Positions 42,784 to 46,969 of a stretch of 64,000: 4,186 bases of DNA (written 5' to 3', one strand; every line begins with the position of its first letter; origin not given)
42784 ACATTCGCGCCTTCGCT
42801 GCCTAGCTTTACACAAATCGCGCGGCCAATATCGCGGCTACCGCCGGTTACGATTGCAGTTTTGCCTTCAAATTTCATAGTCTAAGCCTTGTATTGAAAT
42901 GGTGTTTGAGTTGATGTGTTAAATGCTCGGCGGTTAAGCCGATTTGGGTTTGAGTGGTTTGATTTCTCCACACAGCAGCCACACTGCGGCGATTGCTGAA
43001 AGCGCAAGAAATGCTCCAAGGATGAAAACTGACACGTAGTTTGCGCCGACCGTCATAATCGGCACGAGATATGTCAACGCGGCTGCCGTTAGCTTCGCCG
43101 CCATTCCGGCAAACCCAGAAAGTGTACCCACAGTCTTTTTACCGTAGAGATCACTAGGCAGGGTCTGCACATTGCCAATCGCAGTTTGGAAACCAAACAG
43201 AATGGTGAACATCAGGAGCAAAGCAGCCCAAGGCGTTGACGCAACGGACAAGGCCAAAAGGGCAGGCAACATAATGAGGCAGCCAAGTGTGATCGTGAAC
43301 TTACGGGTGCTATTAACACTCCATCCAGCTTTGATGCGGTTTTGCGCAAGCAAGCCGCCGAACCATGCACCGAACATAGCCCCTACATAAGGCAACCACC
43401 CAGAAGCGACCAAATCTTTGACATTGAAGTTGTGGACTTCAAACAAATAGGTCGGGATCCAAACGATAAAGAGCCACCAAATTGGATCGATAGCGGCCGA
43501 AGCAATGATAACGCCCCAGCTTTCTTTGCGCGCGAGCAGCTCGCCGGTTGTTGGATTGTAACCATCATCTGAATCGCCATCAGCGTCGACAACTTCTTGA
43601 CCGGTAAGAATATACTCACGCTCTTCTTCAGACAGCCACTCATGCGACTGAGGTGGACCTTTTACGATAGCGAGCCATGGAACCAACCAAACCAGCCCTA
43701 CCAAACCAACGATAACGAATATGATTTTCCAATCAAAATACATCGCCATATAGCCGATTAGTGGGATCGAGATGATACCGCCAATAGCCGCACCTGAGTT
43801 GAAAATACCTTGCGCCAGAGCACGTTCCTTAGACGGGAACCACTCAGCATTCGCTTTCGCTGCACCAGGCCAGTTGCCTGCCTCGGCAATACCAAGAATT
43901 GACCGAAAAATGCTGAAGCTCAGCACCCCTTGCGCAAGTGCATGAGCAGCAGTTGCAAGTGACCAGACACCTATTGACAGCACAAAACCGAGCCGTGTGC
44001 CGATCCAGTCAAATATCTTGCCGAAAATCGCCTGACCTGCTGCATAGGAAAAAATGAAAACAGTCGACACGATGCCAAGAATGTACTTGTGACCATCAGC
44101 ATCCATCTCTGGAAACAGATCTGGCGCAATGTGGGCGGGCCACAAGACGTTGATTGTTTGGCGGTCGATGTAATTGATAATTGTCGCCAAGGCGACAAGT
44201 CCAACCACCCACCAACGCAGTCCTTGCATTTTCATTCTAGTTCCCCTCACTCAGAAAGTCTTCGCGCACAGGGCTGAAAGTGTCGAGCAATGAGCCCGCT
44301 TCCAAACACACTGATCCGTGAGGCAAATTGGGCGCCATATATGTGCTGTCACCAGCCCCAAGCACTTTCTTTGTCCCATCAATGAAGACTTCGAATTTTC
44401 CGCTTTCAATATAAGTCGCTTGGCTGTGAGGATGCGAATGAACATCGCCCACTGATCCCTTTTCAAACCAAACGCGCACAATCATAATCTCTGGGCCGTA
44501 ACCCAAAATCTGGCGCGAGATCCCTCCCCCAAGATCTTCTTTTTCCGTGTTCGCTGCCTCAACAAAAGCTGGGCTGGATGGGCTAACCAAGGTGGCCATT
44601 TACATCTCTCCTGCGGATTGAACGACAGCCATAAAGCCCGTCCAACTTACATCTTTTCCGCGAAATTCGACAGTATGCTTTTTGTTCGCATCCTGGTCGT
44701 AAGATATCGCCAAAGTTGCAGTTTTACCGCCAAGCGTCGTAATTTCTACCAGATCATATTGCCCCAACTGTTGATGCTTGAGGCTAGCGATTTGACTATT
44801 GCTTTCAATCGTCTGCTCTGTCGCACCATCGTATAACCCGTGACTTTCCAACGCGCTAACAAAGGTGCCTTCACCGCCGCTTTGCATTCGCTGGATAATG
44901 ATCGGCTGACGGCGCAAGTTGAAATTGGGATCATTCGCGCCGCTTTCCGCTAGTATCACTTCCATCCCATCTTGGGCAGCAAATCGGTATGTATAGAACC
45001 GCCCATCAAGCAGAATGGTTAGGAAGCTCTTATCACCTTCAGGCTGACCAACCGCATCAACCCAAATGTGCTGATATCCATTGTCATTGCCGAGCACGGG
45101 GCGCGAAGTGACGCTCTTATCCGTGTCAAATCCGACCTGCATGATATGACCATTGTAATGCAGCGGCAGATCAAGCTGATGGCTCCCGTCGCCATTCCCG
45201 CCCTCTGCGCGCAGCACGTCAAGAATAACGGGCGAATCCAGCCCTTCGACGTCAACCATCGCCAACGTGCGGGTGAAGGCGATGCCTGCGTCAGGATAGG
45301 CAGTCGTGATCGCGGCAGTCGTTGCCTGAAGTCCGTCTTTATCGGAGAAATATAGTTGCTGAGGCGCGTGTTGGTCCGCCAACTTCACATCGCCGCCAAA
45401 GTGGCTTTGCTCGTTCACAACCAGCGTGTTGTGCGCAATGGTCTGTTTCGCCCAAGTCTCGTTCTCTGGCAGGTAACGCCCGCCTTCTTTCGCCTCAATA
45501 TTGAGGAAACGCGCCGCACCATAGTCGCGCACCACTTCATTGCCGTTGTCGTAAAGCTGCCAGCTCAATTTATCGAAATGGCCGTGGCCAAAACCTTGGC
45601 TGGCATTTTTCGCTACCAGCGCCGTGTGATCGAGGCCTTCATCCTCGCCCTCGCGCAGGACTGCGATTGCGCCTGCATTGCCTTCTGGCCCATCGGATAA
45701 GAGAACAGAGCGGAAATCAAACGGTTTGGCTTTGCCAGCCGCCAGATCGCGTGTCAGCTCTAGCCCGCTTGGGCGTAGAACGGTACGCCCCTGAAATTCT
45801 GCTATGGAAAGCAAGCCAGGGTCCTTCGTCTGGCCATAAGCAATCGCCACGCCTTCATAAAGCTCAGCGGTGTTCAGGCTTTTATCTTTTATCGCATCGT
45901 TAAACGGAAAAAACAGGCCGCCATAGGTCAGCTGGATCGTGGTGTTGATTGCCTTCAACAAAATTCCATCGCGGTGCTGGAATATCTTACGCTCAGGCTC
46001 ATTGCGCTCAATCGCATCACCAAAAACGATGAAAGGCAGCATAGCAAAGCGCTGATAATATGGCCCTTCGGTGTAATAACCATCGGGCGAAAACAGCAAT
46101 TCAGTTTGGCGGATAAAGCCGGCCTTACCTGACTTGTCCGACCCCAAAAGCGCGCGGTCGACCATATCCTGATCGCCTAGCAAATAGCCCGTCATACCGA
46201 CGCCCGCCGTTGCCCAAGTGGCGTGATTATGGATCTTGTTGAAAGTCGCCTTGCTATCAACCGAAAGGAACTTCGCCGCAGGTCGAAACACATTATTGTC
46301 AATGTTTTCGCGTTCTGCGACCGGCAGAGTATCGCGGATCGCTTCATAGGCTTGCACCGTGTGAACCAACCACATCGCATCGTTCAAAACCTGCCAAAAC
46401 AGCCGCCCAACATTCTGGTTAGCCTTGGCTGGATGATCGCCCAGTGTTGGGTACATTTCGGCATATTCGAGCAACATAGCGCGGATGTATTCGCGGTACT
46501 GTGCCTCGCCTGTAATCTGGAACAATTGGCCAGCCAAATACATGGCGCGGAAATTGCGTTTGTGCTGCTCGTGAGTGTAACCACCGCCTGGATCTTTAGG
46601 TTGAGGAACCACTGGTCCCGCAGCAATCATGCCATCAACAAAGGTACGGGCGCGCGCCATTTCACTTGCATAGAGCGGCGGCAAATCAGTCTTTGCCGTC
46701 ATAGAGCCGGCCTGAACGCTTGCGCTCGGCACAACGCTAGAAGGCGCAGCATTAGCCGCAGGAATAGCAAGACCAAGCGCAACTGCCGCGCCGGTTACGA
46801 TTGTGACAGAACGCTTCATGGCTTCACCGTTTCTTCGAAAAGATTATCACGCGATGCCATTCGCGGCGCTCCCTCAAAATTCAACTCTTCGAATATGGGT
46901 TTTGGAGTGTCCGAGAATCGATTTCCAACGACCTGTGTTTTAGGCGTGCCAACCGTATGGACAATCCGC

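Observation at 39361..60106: Complete alginate-utilisation locus (19.8 kb) bracketed by two near-identical decayed IS6 copies in direct orientation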

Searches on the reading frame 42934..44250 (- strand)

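Call 9: search_protein_families(library=pfam, proteins=[window:42934-44250:-])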
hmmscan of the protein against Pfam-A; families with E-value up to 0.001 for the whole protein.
window:42934-44250:- (438 aa): 1 family
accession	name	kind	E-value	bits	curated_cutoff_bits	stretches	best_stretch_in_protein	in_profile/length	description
PF07690.21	MFS_1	-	1.2e-48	166.3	33.4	1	19-390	1-344/347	Major Facilitator Superfamily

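Call 76: search_protein_families(library=ncbifam, proteins=[window:42934-44250:-], max_evalue=1e-10)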
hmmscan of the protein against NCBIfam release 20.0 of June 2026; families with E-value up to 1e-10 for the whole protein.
window:42934-44250:- (438 aa): 10 families
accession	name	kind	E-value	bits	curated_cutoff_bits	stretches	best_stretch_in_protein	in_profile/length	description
TIGR00893.1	2A0114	subfamily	3e-64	217.4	395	1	21-422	1-395/399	D-galactonate transporter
TIGR00881.1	2A0104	subfamily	1.2e-32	113.3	407.75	1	26-392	7-361/379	phosphoglycerate transporter protein PgtP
TIGR00894.1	2A0114euk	subfamily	6.3e-26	90.9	626.45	1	59-417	79-440/465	Na(+)-dependent inorganic phosphate cotransporter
TIGR00895.1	2A0115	subfamily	2.6e-16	59.6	418.55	1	15-361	15-357/398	aromatic acid/H+ symport family MFS transporter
TIGR00898.1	2A0119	subfamily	4.2e-13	48.9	550.75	1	58-195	128-262/506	cation transport protein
NF003024.0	PRK03893.1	subfamily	9e-13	47.8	604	1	60-210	61-206/497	sialate:H+ symport family MFS transporter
TIGR00880.1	2_A_01_02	superfamily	5.7e-12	45.9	131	1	63-190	1-132/141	multidrug resistance protein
TIGR00712.1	glpT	equivalog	1e-11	44.6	632.55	1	55-395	62-402/440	glycerol-3-phosphate transporter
TIGR00891.1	2A0112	subfamily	1.2e-11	44.4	552.9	1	63-381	54-369/405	sialate:H+ symport family MFS transporter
NF049980.1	SfMCT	equivalog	8.6e-11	41.1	320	0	63-205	44-186/378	L-lactate MFS transporter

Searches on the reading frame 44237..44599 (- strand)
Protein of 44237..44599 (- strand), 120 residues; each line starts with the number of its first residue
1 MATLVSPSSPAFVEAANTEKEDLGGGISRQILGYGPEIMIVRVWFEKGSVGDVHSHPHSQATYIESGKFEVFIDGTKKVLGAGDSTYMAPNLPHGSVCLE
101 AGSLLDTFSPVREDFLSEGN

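Call 9: search_protein_families(library=pfam, proteins=[window:44237-44599:-])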
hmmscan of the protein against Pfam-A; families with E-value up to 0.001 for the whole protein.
window:44237-44599:- (120 aa): 1 family
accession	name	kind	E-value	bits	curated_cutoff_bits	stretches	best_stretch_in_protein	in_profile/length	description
PF07883.17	Cupin_2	-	7.2e-12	45.3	27.2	1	45-98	5-58/70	Cupin domain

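Call 61: search_solved_structures(query=window:44237-44599:-)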
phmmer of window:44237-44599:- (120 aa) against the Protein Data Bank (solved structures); distinct sequences matched with E-value up to 0.001: 10.
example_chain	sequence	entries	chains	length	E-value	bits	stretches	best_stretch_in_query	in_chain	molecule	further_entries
2pfw_A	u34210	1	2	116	1.3e-35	125.3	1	13-116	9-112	Cupin 2, conserved barrel domain protein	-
7zyb_A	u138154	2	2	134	3.1e-35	124.1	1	13-118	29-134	Cupin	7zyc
5fpx_A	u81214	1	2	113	2.9e-23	85.5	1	16-116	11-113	PECTIN DEGRADATION PROTEIN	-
5fpz_A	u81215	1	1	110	3.6e-23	85.2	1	17-116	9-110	PECTIN DEGRADATION PROTEIN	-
5fq0_B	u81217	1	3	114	2.6e-18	69.5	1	19-117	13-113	KDGF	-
5fq0_A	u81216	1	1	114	2.7e-18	69.5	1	19-117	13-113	KDGF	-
9bwf_A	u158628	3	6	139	6.6e-12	48.8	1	21-116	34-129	Cellulose oxidative enzyme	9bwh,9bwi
4e2g_A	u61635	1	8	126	1e-06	32.1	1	10-116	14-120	Cupin 2 conserved barrel domain protein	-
3rns_A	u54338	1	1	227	3e-05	27.4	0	24-95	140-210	Cupin 2 conserved barrel domain protein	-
5zbe_A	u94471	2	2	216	0.00089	22.6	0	52-97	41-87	Cupin domain protein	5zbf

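Call 76: search_protein_families(library=ncbifam, proteins=[window:44237-44599:-], max_evalue=1e-10)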
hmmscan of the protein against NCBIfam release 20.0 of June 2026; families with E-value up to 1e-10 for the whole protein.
window:44237-44599:- (120 aa): 0 families

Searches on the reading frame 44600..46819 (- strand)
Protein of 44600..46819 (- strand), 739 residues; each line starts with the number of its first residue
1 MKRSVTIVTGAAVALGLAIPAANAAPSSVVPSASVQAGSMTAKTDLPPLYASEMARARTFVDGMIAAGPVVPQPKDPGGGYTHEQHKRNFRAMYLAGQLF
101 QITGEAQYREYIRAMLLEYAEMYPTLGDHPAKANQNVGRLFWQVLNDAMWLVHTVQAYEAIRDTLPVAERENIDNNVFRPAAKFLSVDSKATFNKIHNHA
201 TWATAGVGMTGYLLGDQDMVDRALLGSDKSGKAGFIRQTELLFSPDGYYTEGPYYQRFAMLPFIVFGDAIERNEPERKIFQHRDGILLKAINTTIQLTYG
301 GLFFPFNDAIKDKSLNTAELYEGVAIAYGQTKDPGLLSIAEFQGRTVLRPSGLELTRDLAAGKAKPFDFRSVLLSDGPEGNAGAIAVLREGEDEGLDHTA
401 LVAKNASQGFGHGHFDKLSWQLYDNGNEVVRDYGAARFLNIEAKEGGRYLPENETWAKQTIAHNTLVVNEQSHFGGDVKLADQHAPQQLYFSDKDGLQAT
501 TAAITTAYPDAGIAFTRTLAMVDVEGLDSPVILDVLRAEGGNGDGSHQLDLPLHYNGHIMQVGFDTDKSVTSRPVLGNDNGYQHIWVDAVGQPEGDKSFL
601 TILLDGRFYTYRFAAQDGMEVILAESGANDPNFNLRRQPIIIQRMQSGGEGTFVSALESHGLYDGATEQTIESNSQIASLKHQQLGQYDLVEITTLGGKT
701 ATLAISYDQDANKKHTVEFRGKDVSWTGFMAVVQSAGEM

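Call 9: search_protein_families(library=pfam, proteins=[window:44600-46819:-])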
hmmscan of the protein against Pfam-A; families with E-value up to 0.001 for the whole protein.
window:44600-46819:- (739 aa): 3 families
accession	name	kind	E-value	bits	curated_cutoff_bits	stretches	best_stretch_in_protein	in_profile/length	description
PF07940.18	Hepar_II_III_C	-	2.4e-28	99.7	24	1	377-640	6-218/237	Heparinase II/III-like, C-terminal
PF05426.18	Alginate_lyase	-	8.1e-15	55.5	22.2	1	86-296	55-267/275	Alginate lyase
PF22686.1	Alg17C_C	-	1.7e-07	31.3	27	1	698-733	4-39/39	Exo-oligoalginate lyase-like, C-terminal domain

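Call 49: find_homologous_proteins(query=window:44600-46819:-)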
Query window:44600-46819:- (739 aa): 7377 proteins with E <= 0.001 among 8000 candidates; the best 120 are listed.
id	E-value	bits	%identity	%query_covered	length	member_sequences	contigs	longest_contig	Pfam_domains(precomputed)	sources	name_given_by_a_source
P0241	0.0e+0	1685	100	100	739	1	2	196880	PF22686.2,PF05426.19,PF07940.19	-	-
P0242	0.0e+0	1683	100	100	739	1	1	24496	PF22686.2,PF05426.19,PF07940.19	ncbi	ncbi:MAG: alginate lyase family protein [Erythrobacter sp.]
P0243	0.0e+0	1535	90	100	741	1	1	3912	PF22686.2,PF05426.19,PF07940.19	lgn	-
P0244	0.0e+0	1365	82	97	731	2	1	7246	PF22686.2,PF05426.19,PF07940.19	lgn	-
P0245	0.0e+0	1351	80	100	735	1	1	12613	PF22686.2,PF05426.19,PF07940.19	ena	-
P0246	0.0e+0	1335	82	94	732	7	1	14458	PF22686.2,PF05426.19,PF07940.19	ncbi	ncbi:MAG: alginate lyase family protein [Marinomonas sp.]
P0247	0.0e+0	1231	77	94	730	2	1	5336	PF22686.2,PF05426.19,PF07940.19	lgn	-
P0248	0.0e+0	1168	73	94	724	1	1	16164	PF22686.2,PF05426.19,PF07940.19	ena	-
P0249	0.0e+0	1165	71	97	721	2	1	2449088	PF22686.2,PF05426.19,PF07940.19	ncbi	-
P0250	0.0e+0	1164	69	99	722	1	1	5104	PF22686.2,PF05426.19,PF07940.19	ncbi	-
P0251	0.0e+0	1162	72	93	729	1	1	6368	PF22686.2,PF05426.19,PF07940.19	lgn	-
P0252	0.0e+0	1154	71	94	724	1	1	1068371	PF22686.2,PF05426.19,PF07940.19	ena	-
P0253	0.0e+0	1151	70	97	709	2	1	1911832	PF22686.2,PF05426.19,PF07940.19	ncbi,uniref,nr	ncbi:alginate lyase [Altererythrobacter aquaemixtae]|uniref:Alginate lyase n=2 Tax=Pontixanthobacter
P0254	0.0e+0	1149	72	93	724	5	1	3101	PF22686.2,PF05426.19,PF07940.19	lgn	-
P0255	0.0e+0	1145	69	96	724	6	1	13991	PF22686.2,PF05426.19,PF07940.19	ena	-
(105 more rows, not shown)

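Call 50: find_encoding_contigs(protein=P0246, flank=10000, max_places=3)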
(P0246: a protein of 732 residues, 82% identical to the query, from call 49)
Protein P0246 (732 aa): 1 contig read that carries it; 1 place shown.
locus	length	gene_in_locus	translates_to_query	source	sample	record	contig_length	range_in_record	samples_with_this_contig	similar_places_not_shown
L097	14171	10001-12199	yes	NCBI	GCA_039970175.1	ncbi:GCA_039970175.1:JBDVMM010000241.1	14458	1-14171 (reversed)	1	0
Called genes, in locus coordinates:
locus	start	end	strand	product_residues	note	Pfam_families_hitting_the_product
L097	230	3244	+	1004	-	PF07715:Plug, PF00593:TonB_dep_Rec_b-barrel, PF14905:OMP_b-brl_3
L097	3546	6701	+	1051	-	PF07715:Plug, PF00593:TonB_dep_Rec_b-barrel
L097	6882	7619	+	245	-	PF00392:GntR, PF07729:FCD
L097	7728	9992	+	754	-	PF22842:Pel9A-like_beta_helix (faint), PF14592:Chondroitinas_B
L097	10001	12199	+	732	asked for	PF05426:Alginate_lyase, PF07940:Hepar_II_III_C, PF22686:Alg17C_C (weak)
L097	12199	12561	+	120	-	PF07883:Cupin_2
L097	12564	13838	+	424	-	PF07690:MFS_1, PF00083:Sugar_tr (weak)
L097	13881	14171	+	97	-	PF00106:adh_short, PF08659:KR, PF13561:adh_short_C2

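Call 51: find_encoding_contigs(protein=P0242, flank=10000, max_places=3)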
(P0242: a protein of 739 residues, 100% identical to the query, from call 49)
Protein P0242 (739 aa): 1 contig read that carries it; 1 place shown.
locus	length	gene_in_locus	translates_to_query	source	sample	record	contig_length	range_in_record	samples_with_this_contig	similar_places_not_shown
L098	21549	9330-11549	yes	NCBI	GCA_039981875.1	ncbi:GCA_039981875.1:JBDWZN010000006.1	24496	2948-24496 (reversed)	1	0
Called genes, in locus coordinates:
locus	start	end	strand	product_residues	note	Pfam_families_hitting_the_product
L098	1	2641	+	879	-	PF00593:TonB_dep_Rec_b-barrel, PF14905:OMP_b-brl_3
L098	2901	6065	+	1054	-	PF07715:Plug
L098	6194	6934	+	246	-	PF00392:GntR, PF07729:FCD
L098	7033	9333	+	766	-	PF14592:Chondroitinas_B, PF22842:Pel9A-like_beta_helix (faint)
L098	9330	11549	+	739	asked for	PF05426:Alginate_lyase, PF07940:Hepar_II_III_C, PF22686:Alg17C_C (weak)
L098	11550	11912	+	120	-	PF07883:Cupin_2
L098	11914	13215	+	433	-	PF07690:MFS_1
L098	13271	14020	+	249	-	PF00106:adh_short, PF08659:KR, PF23441:SDR, PF13561:adh_short_C2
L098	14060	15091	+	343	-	PF00294:PfkB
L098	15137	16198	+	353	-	PF08787:Alginate_lyase2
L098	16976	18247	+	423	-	PF22842:Pel9A-like_beta_helix (weak), PF05048:NosD, PF13229:Beta_helix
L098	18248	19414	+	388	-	-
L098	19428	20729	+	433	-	PF00724:Oxidored_FMN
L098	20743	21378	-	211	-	PF02798:GST_N, PF13417:GST_N_3, PF13409:GST_N_2, PF00043:GST_C, PF13410:GST_C_2, PF14497:GST_C_3 (weak)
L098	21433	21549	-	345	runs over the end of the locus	-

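Call 52: find_encoding_contigs(protein=P0245, flank=10000, max_places=3)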
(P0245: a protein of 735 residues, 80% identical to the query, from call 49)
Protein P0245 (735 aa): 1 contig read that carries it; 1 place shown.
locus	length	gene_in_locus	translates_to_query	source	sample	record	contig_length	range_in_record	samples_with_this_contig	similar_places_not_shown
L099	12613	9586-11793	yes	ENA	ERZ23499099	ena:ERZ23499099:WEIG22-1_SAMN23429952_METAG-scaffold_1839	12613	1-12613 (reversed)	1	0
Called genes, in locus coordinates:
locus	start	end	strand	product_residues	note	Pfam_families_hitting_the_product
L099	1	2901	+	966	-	?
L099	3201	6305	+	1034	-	PF07715:Plug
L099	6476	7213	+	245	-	PF00392:GntR, PF07729:FCD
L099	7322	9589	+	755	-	PF22842:Pel9A-like_beta_helix (faint), PF14592:Chondroitinas_B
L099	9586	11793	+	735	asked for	PF05426:Alginate_lyase, PF07940:Hepar_II_III_C, PF22686:Alg17C_C (weak)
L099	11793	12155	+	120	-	PF07883:Cupin_2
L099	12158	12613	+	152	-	?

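Call 62: search_solved_structures(query=window:44600-46819:-)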
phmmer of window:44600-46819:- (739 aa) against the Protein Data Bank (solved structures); distinct sequences matched with E-value up to 0.001: 7.
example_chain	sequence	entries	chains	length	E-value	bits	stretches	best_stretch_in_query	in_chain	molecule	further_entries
4nei_A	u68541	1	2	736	4.5e-234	781.9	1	20-733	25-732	alginate lyase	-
4ojz_A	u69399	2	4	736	7.8e-233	777.8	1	20-733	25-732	Putative alginate lyase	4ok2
4ok4_A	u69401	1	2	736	1.4e-232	777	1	20-733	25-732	Putative alginate lyase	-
9irq_A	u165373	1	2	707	5.8e-221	738.6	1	26-729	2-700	Alginate lyase AlgL17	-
7bjt_A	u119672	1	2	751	7.9e-187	625.7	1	24-729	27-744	Alginate lyase, family PL17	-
7bm6_A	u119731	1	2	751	1.3e-185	621.7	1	24-729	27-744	Alginate lyase, family PL17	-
8bdd_A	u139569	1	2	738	1e-176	592.3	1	38-732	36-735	Alginate lyase family protein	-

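Call 70: search_dna_similar(query=window:44600-46819:-, collection=plasmids, mode=protein, max_rows=15, max_evalue=1e-50)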
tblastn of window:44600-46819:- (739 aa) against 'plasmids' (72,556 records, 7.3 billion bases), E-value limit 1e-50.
Records with a match: 10; places in all: 14; records where one place covers at least 80% of the query: 8.
Best place of each record, by identity: <60% 10.
By first word of the organism name: Persicobacter 2; Vibrio 2; Azotobacter 2; Catenovulum 1; Bacteroides 1; Chondrinema 1; Photobacterium 1.
By predicted mobility (MOB-suite, as given by PLSDB): non-mobilizable 9; mobilizable 1.
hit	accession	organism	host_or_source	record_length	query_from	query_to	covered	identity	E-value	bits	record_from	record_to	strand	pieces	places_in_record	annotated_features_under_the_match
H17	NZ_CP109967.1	Catenovulum adriaticum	algae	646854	61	722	90%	47.2%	0e+0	624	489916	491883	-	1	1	heparinase II/III family protein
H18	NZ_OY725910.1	Bacteroides finegoldii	-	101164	46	732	93%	43.7%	2e-173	559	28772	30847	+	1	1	heparinase II/III family protein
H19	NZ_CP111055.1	Chondrinema litorale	Seaweed,red alga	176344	40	728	93%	42.1%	7e-166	537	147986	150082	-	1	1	heparinase II/III family protein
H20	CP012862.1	Persicobacter sp. JZB09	cell culture,soil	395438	48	737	93%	39.7%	2e-155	507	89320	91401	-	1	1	record has no annotation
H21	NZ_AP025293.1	Persicobacter psychrovividus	-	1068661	48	733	93%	38.2%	1e-154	504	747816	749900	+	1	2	none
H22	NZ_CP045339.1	Vibrio sp. THAF190c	pure culture,Surface of a polyethylene ...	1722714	79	732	88%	36.5%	1e-123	415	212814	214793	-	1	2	none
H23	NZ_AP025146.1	Vibrio penaeicida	Penaeus japonicus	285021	47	732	93%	34.5%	3e-121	407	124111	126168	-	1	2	heparinase II/III family protein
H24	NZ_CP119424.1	Photobacterium sp. DA100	-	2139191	47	734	93%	33.6%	7e-111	377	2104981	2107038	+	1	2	none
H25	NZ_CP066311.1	Azotobacter chroococcum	single,soil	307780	354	682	45%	49.4%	1e-83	298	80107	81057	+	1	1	hypothetical protein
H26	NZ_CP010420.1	Azotobacter chroococcum NCIMB 8003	cell culture,soil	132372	354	682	45%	49.1%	2e-82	294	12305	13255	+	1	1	none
